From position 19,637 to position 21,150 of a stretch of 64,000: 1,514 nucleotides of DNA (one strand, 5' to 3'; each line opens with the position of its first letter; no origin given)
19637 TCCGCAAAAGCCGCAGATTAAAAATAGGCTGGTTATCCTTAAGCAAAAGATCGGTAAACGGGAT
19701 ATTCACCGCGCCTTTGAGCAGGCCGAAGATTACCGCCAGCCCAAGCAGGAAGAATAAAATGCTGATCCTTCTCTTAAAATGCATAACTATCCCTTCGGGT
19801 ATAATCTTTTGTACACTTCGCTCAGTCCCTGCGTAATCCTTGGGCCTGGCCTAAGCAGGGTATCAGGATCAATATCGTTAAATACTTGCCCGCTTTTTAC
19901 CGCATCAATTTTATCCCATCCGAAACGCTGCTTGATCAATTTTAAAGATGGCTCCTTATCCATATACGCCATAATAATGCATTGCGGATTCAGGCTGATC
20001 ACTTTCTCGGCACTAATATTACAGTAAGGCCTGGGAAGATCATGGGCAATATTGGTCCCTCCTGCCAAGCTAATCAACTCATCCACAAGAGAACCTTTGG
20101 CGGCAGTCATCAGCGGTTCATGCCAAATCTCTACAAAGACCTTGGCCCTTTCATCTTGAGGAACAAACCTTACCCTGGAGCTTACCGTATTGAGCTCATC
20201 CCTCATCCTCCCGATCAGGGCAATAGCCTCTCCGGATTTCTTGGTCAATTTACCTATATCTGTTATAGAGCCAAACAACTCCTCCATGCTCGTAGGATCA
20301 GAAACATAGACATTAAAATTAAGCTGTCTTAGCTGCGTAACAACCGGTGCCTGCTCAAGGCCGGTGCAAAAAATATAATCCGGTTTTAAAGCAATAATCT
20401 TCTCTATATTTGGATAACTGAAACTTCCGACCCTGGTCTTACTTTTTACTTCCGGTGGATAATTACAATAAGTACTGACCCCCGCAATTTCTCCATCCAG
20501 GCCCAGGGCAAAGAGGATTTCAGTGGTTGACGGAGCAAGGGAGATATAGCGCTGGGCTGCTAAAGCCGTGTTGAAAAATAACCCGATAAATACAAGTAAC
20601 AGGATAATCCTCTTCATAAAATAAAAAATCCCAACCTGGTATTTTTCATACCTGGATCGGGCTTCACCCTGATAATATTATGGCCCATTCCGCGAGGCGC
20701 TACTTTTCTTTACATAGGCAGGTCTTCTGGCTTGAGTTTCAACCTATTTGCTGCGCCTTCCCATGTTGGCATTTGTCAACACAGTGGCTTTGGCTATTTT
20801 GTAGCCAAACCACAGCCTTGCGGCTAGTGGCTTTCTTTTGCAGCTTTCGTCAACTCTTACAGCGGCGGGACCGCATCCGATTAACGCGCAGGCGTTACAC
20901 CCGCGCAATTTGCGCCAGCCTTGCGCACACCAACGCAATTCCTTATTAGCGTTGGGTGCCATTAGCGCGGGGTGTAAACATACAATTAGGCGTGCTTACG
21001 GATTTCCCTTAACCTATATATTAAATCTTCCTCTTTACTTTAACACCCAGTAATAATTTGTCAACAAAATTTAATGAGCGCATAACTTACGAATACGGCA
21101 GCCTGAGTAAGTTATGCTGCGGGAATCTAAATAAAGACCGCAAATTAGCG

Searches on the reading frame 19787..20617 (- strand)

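Call 59: search_protein_families(library=pfam, proteins=[window:19787-20617:-])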
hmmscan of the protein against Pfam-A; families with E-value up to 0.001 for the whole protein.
window:19787-20617:- (276 aa): 1 family
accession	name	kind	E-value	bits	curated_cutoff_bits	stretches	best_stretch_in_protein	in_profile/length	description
PF01497.23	Peripla_BP_2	-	6.6e-27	94.9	27.5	1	25-246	2-229/235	Periplasmic binding protein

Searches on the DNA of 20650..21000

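Call 16: search_rna_families(source=window, start=20650, end=21000, threshold=evalue, max_evalue=1, show_alignments=2)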
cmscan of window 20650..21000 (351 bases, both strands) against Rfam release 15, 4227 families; matches with E-value up to 1: 1.
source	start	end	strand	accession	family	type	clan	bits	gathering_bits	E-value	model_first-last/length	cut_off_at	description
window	20700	20949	-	RF00174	Cobalamin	Cis-reg; riboswitch;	CL00101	50.1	31.5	8.6e-12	1-189/189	no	Cobalamin riboswitch aptamer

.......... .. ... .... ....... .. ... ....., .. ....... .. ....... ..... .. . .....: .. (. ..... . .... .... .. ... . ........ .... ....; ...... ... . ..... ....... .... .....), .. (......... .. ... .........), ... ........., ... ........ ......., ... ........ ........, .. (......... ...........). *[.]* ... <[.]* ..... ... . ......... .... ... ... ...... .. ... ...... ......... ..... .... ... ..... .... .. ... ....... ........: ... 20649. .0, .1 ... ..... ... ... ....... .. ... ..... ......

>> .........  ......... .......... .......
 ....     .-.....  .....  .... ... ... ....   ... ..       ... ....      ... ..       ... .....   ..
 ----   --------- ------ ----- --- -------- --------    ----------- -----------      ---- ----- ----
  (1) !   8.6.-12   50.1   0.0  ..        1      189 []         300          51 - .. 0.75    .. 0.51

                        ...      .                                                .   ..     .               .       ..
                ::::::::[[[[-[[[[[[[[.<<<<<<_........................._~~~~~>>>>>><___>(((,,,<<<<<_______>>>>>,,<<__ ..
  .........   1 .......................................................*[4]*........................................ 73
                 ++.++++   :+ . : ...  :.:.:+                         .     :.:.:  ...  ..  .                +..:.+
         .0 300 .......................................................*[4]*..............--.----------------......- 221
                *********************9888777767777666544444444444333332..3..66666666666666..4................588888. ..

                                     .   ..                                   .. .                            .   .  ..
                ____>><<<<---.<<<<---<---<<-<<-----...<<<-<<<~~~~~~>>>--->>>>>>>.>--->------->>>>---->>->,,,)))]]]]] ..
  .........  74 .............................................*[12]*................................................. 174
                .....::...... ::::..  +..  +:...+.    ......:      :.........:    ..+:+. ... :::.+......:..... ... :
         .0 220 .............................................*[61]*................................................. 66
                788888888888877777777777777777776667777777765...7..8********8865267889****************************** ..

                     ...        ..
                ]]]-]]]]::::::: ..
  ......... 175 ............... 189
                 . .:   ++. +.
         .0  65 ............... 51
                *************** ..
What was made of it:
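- The riboswitch overlap is a low-confidence tail of a global alignment with non-canonical P1 pairs (call 16).
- Tried and rejected: The element as part of the cobalamin riboswitch: the overlap is an alignment tail (call 16).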
